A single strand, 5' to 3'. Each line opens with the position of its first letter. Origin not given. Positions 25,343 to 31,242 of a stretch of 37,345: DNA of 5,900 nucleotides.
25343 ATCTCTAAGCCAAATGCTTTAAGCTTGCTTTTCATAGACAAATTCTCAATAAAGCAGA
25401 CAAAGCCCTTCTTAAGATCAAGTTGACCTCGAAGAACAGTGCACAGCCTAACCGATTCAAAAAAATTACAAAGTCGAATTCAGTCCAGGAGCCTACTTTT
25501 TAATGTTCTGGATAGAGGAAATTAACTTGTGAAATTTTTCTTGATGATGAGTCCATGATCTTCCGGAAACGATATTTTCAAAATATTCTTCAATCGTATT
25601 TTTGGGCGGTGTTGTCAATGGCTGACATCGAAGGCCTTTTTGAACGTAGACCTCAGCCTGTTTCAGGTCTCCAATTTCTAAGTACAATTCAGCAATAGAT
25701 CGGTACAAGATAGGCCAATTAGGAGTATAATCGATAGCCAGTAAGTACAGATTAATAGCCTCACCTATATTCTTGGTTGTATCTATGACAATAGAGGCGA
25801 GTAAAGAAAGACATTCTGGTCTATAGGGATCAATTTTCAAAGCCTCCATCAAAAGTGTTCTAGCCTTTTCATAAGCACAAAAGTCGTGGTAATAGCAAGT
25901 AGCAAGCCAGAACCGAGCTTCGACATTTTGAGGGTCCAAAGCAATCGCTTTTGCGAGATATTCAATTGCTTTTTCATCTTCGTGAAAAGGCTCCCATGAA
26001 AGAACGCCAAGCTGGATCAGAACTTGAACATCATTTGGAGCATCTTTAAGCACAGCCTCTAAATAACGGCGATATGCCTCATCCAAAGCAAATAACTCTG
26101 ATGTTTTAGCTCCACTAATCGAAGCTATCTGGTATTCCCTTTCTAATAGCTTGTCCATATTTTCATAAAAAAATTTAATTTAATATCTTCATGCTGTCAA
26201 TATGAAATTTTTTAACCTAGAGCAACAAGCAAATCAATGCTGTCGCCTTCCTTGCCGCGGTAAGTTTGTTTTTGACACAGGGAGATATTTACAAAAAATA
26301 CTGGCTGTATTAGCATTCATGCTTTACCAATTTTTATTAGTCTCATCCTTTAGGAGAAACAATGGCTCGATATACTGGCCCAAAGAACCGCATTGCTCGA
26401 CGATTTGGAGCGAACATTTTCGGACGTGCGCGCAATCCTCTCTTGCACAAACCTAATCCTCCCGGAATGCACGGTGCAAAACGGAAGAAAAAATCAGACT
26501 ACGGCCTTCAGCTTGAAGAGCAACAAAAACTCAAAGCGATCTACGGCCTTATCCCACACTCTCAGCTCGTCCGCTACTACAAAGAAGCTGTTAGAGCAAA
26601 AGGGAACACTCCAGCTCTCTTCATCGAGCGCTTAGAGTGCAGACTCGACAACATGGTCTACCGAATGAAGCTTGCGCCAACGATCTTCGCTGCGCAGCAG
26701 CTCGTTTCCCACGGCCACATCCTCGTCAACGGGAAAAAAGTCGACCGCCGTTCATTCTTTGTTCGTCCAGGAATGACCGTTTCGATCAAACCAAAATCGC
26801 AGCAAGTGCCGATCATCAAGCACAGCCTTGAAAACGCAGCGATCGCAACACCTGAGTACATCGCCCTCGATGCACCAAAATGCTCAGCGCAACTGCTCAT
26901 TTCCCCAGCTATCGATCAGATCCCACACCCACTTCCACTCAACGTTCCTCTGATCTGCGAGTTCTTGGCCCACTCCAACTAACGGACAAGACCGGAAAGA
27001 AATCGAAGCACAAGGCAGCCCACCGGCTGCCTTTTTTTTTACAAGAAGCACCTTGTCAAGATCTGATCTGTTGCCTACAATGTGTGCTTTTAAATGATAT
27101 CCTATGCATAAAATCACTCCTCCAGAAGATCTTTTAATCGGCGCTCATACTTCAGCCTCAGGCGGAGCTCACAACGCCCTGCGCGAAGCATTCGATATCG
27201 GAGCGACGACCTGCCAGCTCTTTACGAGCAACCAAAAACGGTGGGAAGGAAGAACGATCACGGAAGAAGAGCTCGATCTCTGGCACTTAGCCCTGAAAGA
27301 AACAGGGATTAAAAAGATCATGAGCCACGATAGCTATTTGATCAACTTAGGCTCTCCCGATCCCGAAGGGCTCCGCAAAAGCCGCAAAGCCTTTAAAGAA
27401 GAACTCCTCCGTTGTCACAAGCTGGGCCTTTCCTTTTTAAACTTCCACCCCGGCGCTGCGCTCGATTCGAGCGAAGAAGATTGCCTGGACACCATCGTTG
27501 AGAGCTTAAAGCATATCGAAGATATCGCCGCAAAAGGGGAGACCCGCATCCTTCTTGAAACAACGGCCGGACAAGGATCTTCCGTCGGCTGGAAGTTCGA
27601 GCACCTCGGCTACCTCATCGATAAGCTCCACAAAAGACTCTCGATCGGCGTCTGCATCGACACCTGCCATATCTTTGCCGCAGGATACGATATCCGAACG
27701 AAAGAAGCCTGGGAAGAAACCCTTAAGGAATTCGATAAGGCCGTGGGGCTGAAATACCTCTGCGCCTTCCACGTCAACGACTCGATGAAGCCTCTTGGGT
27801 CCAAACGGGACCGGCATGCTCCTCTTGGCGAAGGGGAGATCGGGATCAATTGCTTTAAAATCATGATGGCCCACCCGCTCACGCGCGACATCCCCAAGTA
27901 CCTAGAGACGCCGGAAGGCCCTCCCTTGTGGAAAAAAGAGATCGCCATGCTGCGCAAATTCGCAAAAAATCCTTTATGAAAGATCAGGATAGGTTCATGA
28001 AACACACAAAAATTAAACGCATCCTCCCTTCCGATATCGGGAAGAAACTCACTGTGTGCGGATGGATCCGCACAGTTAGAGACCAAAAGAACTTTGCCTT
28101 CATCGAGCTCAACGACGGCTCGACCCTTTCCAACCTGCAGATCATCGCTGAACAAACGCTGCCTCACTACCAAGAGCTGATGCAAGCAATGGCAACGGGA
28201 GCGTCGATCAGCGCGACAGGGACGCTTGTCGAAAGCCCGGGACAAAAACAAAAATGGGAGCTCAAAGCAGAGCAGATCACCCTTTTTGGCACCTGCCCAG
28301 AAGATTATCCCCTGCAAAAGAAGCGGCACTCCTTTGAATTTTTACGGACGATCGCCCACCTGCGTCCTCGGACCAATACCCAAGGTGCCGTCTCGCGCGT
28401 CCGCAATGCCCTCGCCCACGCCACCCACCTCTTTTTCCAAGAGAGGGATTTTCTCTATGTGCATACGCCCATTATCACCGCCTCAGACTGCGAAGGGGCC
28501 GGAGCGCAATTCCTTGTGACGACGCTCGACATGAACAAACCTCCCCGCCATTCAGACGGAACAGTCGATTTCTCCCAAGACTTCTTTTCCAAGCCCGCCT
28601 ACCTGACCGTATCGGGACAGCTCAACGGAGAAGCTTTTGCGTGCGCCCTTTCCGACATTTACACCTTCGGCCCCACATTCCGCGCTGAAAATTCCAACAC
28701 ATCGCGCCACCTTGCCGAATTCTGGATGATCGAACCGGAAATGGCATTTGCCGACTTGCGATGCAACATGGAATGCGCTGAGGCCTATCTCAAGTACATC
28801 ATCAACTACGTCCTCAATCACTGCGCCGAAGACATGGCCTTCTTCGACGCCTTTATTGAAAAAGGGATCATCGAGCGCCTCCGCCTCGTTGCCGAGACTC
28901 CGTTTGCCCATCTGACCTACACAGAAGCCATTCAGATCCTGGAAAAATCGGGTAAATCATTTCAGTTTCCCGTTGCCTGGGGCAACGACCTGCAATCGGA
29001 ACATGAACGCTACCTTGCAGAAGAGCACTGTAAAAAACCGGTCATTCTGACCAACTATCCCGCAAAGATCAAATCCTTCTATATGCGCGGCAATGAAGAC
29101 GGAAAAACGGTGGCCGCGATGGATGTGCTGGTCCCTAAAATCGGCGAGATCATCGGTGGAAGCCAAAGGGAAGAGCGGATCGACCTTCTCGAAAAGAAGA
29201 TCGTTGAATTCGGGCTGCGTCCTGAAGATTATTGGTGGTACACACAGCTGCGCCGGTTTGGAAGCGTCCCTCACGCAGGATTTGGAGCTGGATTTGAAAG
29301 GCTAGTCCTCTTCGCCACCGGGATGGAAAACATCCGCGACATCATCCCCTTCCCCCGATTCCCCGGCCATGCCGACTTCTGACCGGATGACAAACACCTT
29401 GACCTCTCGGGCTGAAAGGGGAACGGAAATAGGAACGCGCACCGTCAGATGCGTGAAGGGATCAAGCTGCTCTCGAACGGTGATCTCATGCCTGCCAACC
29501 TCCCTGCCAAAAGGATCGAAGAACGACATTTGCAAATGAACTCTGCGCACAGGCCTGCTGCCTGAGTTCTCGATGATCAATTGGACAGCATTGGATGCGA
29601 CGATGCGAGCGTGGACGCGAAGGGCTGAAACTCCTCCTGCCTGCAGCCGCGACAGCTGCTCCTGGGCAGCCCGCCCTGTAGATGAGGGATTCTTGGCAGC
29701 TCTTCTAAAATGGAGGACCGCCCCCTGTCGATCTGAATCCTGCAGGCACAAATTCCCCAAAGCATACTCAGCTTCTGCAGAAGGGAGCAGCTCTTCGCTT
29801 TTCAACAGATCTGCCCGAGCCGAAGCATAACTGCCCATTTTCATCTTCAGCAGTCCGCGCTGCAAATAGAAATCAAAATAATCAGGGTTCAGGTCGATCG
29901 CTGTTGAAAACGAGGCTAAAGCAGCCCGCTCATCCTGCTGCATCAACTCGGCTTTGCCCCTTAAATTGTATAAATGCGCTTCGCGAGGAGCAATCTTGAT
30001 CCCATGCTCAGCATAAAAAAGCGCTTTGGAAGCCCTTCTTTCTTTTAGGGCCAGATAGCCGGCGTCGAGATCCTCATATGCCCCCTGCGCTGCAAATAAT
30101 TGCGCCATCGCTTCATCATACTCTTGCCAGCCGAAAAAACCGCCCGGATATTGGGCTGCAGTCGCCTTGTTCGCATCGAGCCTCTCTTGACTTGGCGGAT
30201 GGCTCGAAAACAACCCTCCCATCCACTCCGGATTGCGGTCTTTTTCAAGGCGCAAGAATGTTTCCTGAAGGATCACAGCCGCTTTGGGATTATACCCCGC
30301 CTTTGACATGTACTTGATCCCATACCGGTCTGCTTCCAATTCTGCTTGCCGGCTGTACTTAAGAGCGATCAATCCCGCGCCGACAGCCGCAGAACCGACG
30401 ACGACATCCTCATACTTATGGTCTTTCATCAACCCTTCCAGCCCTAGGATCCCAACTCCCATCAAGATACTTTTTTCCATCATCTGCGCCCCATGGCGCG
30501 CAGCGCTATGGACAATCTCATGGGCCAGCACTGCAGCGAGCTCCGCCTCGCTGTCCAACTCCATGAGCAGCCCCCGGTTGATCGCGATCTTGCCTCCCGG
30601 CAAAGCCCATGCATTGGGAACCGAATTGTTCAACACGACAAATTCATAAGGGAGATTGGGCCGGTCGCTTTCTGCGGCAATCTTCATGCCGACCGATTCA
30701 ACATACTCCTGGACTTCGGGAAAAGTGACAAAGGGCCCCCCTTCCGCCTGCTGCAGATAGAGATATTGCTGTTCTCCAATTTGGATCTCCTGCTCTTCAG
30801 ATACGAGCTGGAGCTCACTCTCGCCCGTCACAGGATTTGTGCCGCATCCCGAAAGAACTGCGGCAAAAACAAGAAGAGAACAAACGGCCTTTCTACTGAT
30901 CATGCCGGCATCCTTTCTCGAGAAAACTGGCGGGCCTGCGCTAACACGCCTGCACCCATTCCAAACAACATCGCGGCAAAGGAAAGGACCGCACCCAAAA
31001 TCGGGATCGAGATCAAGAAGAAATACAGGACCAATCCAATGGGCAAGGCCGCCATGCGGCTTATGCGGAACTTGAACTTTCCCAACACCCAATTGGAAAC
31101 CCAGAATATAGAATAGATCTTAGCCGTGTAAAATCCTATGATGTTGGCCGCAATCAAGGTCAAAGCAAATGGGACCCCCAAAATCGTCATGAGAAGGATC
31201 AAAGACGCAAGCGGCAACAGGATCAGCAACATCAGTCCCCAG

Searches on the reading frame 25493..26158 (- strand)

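Call 39: search_protein_families(library=pfam, proteins=[window:25493-26158:-], max_evalue=0.0001)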
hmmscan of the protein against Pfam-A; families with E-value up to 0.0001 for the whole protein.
window:25493-26158:- (221 aa): 12 families
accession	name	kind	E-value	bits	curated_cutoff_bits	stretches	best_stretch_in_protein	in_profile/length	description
PF14559.12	TPR_19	-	3e-16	60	25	1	63-123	9-68/68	Tetratricopeptide repeat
PF13428.12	TPR_14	-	5.8e-13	48.6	23.5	0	60-87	16-43/44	Tetratricopeptide repeat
PF13414.12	TPR_11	-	2.5e-12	46.7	26.8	1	62-90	11-39/42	TPR repeat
PF13431.12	TPR_17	-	7.3e-12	45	24.4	0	69-90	3-24/34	Tetratricopeptide repeat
PF07719.23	TPR_2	-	4e-09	36.3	27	0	62-78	18-34/34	Tetratricopeptide repeat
PF13181.12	TPR_8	-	5.9e-09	35.8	25.7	0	62-78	18-34/34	Tetratricopeptide repeat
PF13432.12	TPR_16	-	7.2e-09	36.4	32.7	1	63-114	15-65/65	Tetratricopeptide repeat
PF13424.12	TPR_12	-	2.2e-07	31.4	30.1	0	151-177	47-73/77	Tetratricopeptide repeat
PF12895.13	ANAPC3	-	1.5e-06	28.8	27.2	1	62-138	6-79/82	Anaphase-promoting complex, cyclosome, subunit 3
PF00515.34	TPR_1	-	4.4e-06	26.7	27.8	0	62-78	18-34/34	Tetratricopeptide repeat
PF23914.1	TPR_CcmH_CycH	-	6.6e-05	23.2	42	0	37-138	43-144/158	Cytochrome c-type biogenesis protein H TPR domain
PF25068.1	ARM_TT21_4th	-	8.7e-05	23.3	30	0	59-111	13-63/153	Tetratricopeptide repeat protein 21 forth ARM domain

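Call 74: search_protein_families(library=ncbifam, proteins=[window:25493-26158:-], max_evalue=0.001)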
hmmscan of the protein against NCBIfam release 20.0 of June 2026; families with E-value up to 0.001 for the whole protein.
window:25493-26158:- (221 aa): 8 families
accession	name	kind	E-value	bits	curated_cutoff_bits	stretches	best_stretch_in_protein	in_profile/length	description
NF040959.1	MamA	equivalog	1.1e-14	54.3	200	1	31-174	58-198/204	magnetosome protein MamA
TIGR02917.1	PEP_TPR_lipo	equivalog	5.7e-13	47.7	312.2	1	27-180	517-666/899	XrtA/PEP-CTERM system TPR-repeat protein PrsT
TIGR02521.1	type_IV_pilW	equivalog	1.1e-07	31.6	154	0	97-134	152-188/234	type IV pilus biogenesis/stability protein PilW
TIGR02552.1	LcrH_SycD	equivalog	1.2e-07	31.5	104.8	0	94-177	32-114/136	SycD/LcrH family type III secretion system chaperone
NF033762.1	social_mot_Tgl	equivalog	8.5e-07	28.6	225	1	63-141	49-126/252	social motility TPR repeat lipoprotein Tgl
TIGR00990.1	3a0801s09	subfamily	0.00012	20.9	757.25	1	26-146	382-498/615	mitochondrial import receptor subunit TOM70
NF033758.1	gliding_GltE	equivalog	0.00023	20.3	225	1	34-177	144-284/411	adventurous gliding motility TPR repeat lipoprotein GltE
NF047371.1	FlcA_CTERM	equivalog_domain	0.00099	17.7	300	0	26-107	456-534/646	periplasmic flagellar collar protein FlcA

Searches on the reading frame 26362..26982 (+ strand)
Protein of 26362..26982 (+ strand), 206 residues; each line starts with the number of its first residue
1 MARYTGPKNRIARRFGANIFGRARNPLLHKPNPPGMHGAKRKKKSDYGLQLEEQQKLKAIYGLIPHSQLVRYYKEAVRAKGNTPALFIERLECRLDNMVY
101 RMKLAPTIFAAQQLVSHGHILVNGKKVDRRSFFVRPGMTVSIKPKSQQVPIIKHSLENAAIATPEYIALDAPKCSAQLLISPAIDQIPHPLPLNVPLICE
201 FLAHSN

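Call 39: search_protein_families(library=pfam, proteins=[window:26362-26982:+], max_evalue=0.0001)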
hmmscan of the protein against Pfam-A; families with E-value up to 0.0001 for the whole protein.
window:26362-26982:+ (206 aa): 2 families
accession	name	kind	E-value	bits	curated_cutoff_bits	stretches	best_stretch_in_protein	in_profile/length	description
PF00163.24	Ribosomal_S4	-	3.8e-19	69.6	23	1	3-91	1-94/95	Ribosomal protein S4/S9 N-terminal domain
PF01479.30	S4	-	2.3e-16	59.7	22.8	1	94-140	2-48/48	S4 domain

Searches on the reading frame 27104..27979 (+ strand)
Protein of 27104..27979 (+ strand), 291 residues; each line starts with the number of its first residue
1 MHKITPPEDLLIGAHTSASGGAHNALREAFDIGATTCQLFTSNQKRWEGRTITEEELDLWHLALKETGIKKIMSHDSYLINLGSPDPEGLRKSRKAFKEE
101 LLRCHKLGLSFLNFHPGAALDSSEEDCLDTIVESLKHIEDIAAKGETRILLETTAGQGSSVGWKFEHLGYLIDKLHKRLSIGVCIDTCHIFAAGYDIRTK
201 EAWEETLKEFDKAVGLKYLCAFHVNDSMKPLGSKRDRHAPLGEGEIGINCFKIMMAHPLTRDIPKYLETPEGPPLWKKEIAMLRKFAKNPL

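Call 19: search_protein_families(library=ncbifam, proteins=[window:27104-27979:+], max_evalue=0.00001)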
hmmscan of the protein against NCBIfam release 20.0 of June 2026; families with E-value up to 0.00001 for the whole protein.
window:27104-27979:+ (291 aa): 5 families
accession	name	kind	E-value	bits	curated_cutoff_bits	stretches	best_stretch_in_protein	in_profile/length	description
NF002197.0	PRK01060.1-2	equivalog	1.3e-133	444.6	376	1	2-288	2-289/289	deoxyribonuclease IV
TIGR00587.1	nfo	subfamily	1.1e-100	336.5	129.65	1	11-285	2-278/279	deoxyribonuclease IV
NF002199.0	PRK01060.1-4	equivalog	1.1e-96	323.3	315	1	11-288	3-280/282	deoxyribonuclease IV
NF002196.0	PRK01060.1-1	equivalog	4.5e-59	200.2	333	1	10-286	2-284/297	deoxyribonuclease IV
NF002198.0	PRK01060.1-3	equivalog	3.4e-26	92.4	244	1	9-285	2-250/253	deoxyribonuclease IV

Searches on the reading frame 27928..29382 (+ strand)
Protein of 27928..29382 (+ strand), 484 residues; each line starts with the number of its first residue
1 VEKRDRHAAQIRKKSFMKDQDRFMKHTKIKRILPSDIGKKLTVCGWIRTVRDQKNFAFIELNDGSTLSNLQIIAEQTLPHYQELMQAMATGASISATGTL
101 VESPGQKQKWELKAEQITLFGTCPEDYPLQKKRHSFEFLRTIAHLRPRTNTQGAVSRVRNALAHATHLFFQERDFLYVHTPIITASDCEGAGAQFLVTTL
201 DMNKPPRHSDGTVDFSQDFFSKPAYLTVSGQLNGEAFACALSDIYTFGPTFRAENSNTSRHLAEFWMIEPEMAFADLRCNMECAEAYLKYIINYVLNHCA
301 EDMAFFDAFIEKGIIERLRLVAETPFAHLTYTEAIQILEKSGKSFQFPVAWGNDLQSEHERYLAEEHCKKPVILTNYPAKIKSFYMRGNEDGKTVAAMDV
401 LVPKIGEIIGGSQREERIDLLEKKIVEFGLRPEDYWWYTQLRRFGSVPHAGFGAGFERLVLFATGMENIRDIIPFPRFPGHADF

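Call 19: search_protein_families(library=ncbifam, proteins=[window:27928-29382:+], max_evalue=0.00001)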
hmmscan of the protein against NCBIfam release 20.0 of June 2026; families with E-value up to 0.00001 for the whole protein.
window:27928-29382:+ (484 aa): 16 families
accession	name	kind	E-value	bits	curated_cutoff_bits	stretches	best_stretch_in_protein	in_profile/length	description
NF003037.0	PRK03932.1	equivalog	5.6e-200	665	414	1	24-484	1-451/451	asparagine--tRNA ligase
TIGR00457.1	asnS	equivalog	2.3e-184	613.4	342.6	1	35-484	13-455/455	asparagine--tRNA ligase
NF003483.0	PRK05159.1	equivalog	3.7e-75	253.4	353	2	211-477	172-431/438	aspartate--tRNA(Asn) ligase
TIGR00458.1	aspS_nondisc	equivalog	7.6e-60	203.1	368.4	2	211-477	168-421/428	aspartate--tRNA(Asn) ligase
NF005052.0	PRK06462.1-1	equivalog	3.8e-35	121.6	368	1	210-481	85-349/353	asparagine synthetase A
NF001750.0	PRK00476.1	equivalog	6.2e-27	94.1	443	2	24-300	4-270/590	aspartate--tRNA ligase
TIGR00459.1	aspS_bact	equivalog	3.3e-26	91.8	373.85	2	23-298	1-263/586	aspartate--tRNA ligase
NF005054.0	PRK06462.1-4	equivalog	2.5e-25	89.2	309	1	212-482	68-315/318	asparagine synthetase A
NF005055.0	PRK06462.1-5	equivalog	9.9e-24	84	389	1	241-477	106-333/341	asparagine synthetase A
NF001756.1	PRK00484.1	subfamily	4.6e-23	81.6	468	2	241-477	237-484/488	lysine--tRNA ligase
TIGR00499.1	lysS_bact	equivalog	2.8e-22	79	427.6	1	25-477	40-491/496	lysine--tRNA ligase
NF005053.0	PRK06462.1-3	equivalog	6.8e-17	61.9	322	1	241-472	38-261/274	asparagine synthetase A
NF002821.0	PRK02983.1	equivalog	8.3e-12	43.9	742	1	24-198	645-819/1102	bifunctional lysylphosphatidylglycerol synthetase/lysine--tRNA ligase LysX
NF009101.0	PRK12445.1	subfamily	5e-11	41.8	1026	1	42-477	69-500/505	lysine--tRNA ligase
NF009460.0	PRK12820.1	equivalog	5.4e-09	34.7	1379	0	3-79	3-76/723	bifunctional aspartyl-tRNA synthetase/aspartyl/glutamyl-tRNA amidotransferase subunit C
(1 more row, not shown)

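Call 40: find_related_loci(query=window:27928-29379:+, collection=genome_contigs, flank=6000)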
Query window:27928-29379:+ (484 aa) in genome_contigs; peptide patterns used: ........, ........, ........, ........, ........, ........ (x = any residue, [..] = any of these).
600 stretches matched a pattern (row limit reached: there are more); 600 encode a relative of the query (tblastn E <= 1e-3); the best 80 are kept; 80 distinct loci.
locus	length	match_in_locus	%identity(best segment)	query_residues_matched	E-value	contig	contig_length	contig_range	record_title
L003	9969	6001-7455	82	2-484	0e+0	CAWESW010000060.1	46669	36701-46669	MAG: uncultured Verrucomicrobiae bacterium isolate MFD03323.bin.2.105 genome assembly, contig: contig_202726, whole geno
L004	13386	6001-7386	75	24-484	0e+0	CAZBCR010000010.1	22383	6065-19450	MAG TPA_asm: uncultured bacterium isolate SRP200132_co1_555 genome assembly, contig: NODE_3991_length_22383_cov_11.02705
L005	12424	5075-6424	72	28-484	0e+0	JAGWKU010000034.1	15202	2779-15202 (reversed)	MAG: Verrucomicrobiota bacterium isolate REEB169 contig-150_4673, whole genome shotgun sequence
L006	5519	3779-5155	71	23-484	0e+0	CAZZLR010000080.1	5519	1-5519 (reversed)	MAG TPA_asm: uncultured bacterium isolate SRP124364_co1_289 genome assembly, contig: NODE_18694_length_5519_cov_4.807467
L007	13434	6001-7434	67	8-484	0e+0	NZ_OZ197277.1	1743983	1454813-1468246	Rhabdochlamydiaceae symbiont of Dictyostelium giganteum strain Digiganteum-PALH chromosome 1, complete sequence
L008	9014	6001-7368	67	27-484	0e+0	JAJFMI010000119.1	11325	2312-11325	MAG: Chlamydiae bacterium isolate OFTM266 OFTM266_118, whole genome shotgun sequence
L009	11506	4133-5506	66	28-484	0e+0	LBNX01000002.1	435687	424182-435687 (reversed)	MAG: candidate division TM6 bacterium GW2011_GWF2_28_16 SZ59_C0002, whole genome shotgun sequence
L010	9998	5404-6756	62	32-484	0e+0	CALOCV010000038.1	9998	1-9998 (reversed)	MAG: Parachlamydiales bacterium isolate LOGT_bin.0193 genome assembly, contig: contig_36258, whole genome shotgun sequen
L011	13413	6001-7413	62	17-484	0e+0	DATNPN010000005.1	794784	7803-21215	MAG TPA_asm: Planktothrix sp. isolate SMAG_U16482 k141_743764, whole genome shotgun sequence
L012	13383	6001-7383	63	28-484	0e+0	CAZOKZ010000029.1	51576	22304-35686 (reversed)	MAG TPA_asm: uncultured Candidatus Sumerlaeota bacterium isolate SRP304446_co1_162 genome assembly, contig: NODE_419_len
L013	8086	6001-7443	61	6-484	0e+0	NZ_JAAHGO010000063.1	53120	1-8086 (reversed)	MAG: Okeania sp. SIO2C9 2C9_NODE_63, whole genome shotgun sequence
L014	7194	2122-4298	61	14-477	0e+0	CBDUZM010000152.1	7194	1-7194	MAG TPA_asm: uncultured Spirochaetaceae bacterium isolate SRR22302360_concoct_114 genome assembly, contig: ERZ25073602.4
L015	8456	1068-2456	63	24-484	0e+0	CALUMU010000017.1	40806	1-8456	MAG: Candidatus Amulumruptor caecigallinarius isolate BRZ_DV__bin70 genome assembly, contig: BRZ_DV__NODE_1017_length_40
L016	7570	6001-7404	62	19-484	0e+0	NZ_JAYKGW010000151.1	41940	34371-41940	MAG: Okeania sp. isolate 1238230 NODE_20442934, whole genome shotgun sequence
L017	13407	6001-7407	62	20-484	0e+0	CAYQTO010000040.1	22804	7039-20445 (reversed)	MAG TPA_asm: uncultured Candidatus Sumerlaeota bacterium isolate SRP141376_co5_408 genome assembly, contig: NODE_5398_le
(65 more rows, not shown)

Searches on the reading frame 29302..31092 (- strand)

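Call 19: search_protein_families(library=ncbifam, proteins=[window:29302-31092:-], max_evalue=0.00001)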
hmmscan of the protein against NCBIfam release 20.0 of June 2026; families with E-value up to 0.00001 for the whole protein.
window:29302-31092:- (596 aa): 5 families
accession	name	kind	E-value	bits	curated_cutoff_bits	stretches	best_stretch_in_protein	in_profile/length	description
NF052400.1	M48_BAM_BepA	equivalog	8.4e-35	120.4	570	1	87-316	31-261/483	beta-barrel assembly-enhancing protease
NF052399.1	M48_lipo_LoiP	exception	2e-13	50.4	365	1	148-306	86-238/247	metalloprotease LoiP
TIGR02917.1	PEP_TPR_lipo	equivalog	2.1e-07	29.2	312.2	1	329-487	150-302/899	XrtA/PEP-CTERM system TPR-repeat protein PrsT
NF002363.0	PRK01345.1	equivalog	1.6e-06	27.5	422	0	142-263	77-214/318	zinc metalloprotease HtpX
NF002669.0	PRK02391.1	equivalog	4.7e-06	26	341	0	137-206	85-155/298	zinc metalloprotease HtpX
